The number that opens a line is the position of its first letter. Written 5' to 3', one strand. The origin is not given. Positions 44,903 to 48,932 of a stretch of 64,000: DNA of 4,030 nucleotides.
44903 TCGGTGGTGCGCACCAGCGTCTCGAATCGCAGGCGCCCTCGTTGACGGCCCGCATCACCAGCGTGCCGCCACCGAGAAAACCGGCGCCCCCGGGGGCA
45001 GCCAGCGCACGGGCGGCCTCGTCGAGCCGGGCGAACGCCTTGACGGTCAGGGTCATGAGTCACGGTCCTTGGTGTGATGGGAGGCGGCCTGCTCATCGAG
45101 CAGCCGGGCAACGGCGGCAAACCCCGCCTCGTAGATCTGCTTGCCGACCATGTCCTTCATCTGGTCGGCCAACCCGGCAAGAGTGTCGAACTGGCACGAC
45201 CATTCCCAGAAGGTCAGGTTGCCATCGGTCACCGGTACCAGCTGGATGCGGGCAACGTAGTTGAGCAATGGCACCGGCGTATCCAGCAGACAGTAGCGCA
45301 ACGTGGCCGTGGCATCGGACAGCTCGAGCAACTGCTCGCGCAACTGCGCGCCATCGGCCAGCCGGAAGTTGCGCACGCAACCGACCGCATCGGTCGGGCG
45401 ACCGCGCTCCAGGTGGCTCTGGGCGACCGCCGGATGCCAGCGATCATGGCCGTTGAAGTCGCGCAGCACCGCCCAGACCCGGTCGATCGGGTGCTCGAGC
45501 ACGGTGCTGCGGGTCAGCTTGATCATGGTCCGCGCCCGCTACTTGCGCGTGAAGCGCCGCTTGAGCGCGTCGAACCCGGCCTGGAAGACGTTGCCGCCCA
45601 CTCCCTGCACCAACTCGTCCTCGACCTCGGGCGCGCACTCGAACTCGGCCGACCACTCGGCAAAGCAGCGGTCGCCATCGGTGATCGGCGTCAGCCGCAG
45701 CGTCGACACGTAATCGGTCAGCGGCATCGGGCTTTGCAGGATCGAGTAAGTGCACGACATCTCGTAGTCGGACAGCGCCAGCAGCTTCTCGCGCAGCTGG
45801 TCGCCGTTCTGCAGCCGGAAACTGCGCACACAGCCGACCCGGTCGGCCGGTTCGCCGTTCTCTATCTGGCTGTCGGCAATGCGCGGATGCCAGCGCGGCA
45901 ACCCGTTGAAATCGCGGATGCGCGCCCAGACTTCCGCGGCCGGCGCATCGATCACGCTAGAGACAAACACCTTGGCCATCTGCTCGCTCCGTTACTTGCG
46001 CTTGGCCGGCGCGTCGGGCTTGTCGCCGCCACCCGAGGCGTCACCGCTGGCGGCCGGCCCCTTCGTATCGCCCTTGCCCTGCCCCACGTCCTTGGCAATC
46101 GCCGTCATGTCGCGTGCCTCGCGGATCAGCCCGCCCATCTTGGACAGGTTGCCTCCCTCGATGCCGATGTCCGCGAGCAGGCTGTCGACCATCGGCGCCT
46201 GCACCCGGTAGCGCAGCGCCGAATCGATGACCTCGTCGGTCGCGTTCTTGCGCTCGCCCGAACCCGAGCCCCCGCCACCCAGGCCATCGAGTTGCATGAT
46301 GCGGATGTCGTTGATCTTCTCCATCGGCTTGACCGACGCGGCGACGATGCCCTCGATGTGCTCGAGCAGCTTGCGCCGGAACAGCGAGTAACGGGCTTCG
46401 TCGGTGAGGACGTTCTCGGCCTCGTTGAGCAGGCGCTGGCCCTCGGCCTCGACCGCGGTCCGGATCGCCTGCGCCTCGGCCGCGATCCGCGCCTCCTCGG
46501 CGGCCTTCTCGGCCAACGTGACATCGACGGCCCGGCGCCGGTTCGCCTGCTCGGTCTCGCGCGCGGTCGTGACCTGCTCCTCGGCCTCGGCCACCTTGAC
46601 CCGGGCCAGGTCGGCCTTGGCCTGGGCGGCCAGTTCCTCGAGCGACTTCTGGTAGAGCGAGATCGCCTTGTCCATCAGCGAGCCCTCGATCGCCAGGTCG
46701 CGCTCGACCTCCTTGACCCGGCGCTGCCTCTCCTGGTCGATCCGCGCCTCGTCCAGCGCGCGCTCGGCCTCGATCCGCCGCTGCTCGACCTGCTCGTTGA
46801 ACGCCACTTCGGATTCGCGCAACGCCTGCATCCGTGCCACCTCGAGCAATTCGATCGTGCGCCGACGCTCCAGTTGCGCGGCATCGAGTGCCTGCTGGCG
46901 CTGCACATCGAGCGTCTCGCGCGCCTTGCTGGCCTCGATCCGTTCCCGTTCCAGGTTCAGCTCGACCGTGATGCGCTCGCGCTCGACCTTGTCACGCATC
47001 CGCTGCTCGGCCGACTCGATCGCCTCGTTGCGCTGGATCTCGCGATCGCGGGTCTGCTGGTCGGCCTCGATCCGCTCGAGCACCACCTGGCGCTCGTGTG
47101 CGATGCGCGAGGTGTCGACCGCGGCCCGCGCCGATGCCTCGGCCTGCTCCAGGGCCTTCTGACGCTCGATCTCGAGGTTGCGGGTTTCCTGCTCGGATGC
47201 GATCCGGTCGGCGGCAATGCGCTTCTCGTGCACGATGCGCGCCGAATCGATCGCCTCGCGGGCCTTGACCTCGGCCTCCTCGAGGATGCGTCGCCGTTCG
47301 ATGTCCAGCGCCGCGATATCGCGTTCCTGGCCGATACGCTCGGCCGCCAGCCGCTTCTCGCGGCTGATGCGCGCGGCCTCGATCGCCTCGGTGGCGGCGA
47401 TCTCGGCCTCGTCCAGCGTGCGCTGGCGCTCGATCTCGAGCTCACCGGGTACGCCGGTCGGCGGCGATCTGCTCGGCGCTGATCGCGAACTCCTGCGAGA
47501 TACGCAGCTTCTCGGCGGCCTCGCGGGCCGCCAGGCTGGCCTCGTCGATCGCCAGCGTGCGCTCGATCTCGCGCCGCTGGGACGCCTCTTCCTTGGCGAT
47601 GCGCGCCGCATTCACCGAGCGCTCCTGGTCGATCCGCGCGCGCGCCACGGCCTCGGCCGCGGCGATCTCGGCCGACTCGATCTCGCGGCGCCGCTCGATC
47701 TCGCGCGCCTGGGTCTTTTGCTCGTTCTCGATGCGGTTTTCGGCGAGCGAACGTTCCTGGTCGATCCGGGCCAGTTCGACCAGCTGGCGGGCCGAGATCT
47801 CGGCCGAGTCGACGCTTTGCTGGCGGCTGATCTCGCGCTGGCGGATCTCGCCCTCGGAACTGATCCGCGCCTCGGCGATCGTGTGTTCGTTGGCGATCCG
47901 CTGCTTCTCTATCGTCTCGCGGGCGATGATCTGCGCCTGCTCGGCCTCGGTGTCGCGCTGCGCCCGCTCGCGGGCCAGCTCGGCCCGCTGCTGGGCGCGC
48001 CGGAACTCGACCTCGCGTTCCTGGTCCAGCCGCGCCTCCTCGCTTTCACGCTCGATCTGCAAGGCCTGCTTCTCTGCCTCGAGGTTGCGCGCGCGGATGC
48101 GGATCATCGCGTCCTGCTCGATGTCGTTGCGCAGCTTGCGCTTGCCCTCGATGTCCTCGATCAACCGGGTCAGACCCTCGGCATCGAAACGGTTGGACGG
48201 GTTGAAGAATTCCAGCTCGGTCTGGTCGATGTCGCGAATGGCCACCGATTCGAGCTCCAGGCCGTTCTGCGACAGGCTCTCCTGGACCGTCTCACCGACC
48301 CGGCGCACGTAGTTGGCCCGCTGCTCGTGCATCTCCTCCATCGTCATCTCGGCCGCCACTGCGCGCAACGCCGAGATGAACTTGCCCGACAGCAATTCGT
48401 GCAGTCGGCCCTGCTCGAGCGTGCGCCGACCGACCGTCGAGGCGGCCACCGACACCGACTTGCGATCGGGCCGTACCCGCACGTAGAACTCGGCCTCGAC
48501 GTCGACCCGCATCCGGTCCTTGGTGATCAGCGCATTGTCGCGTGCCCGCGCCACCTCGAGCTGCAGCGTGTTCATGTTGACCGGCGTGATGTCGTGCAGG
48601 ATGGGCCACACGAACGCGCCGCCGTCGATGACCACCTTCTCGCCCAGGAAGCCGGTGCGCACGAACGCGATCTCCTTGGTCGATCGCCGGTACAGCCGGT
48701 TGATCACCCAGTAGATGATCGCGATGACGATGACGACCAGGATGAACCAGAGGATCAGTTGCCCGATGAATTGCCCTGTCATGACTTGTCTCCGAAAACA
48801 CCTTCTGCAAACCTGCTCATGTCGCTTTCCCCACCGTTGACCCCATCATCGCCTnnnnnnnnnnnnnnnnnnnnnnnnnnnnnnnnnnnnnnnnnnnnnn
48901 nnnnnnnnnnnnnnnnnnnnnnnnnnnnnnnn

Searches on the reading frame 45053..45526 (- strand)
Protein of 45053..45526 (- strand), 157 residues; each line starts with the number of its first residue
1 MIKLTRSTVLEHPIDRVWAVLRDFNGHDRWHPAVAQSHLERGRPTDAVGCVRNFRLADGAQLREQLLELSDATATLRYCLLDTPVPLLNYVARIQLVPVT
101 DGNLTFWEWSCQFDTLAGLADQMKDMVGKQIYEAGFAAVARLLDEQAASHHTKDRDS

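Call 4: search_protein_families(library=pfam, proteins=[window:45053-45526:-])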
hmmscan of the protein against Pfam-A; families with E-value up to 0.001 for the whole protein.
window:45053-45526:- (157 aa): 1 family
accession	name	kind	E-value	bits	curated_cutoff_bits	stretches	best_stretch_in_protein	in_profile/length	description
PF10604.15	Polyketide_cyc2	-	1.7e-21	77.5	27.4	1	1-143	1-141/142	Polyketide cyclase / dehydrase and lipid transport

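Call 14: search_protein_families(library=ncbifam, proteins=[window:45053-45526:-], max_evalue=0.00001)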
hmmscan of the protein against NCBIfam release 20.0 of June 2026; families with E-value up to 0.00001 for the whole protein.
window:45053-45526:- (157 aa): 0 families

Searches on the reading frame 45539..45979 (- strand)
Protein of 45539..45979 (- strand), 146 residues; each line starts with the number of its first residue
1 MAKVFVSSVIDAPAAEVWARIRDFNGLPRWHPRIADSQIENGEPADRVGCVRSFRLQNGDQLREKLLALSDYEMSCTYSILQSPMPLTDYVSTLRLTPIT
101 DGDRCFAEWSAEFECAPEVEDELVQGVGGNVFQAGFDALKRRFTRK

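Call 4: search_protein_families(library=pfam, proteins=[window:45539-45979:-])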
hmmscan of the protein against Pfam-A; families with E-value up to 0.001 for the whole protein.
window:45539-45979:- (146 aa): 2 families
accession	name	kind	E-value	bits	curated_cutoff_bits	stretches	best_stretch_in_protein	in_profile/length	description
PF10604.15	Polyketide_cyc2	-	3.7e-30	105.5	27.4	1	1-143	1-141/142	Polyketide cyclase / dehydrase and lipid transport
PF03364.25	Polyketide_cyc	-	1.1e-05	26.1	23.4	1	10-78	1-64/126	Polyketide cyclase / dehydrase and lipid transport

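Call 14: search_protein_families(library=ncbifam, proteins=[window:45539-45979:-], max_evalue=0.00001)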
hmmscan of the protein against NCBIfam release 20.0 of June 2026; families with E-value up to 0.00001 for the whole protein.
window:45539-45979:- (146 aa): 0 families

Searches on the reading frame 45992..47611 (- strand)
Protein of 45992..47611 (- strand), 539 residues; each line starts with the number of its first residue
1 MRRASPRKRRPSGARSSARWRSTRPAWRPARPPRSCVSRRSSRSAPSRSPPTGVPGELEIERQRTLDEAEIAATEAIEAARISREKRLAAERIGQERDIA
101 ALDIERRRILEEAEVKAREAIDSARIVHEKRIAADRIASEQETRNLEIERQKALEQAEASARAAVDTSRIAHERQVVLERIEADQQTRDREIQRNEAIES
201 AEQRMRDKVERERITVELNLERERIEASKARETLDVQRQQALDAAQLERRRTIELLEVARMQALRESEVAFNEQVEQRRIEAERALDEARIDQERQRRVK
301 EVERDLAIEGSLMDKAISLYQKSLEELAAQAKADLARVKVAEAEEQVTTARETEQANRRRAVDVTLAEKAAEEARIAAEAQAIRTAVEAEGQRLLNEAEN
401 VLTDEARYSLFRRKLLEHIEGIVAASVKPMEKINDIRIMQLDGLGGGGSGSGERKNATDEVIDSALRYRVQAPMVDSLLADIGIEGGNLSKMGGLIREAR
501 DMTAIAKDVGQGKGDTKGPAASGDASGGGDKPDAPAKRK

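Call 38: search_protein_families(library=pfam, proteins=[window:45992-47611:-], max_evalue=0.00001)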
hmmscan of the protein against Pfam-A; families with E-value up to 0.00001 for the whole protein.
window:45992-47611:- (539 aa): 1 family
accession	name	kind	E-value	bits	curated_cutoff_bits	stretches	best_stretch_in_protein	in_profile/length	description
PF15975.10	Flot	-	1e-35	122.9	27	1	367-484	2-124/124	Flotillin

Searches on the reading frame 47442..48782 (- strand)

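Call 38: search_protein_families(library=pfam, proteins=[window:47442-48782:-], max_evalue=0.00001)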
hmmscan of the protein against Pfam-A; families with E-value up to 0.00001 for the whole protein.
window:47442-48782:- (446 aa): 1 family
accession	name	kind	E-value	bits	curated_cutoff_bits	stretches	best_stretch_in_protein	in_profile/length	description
PF01145.31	Band_7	-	2.3e-19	70.6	23.6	1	41-188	11-148/176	SPFH domain / Band 7 family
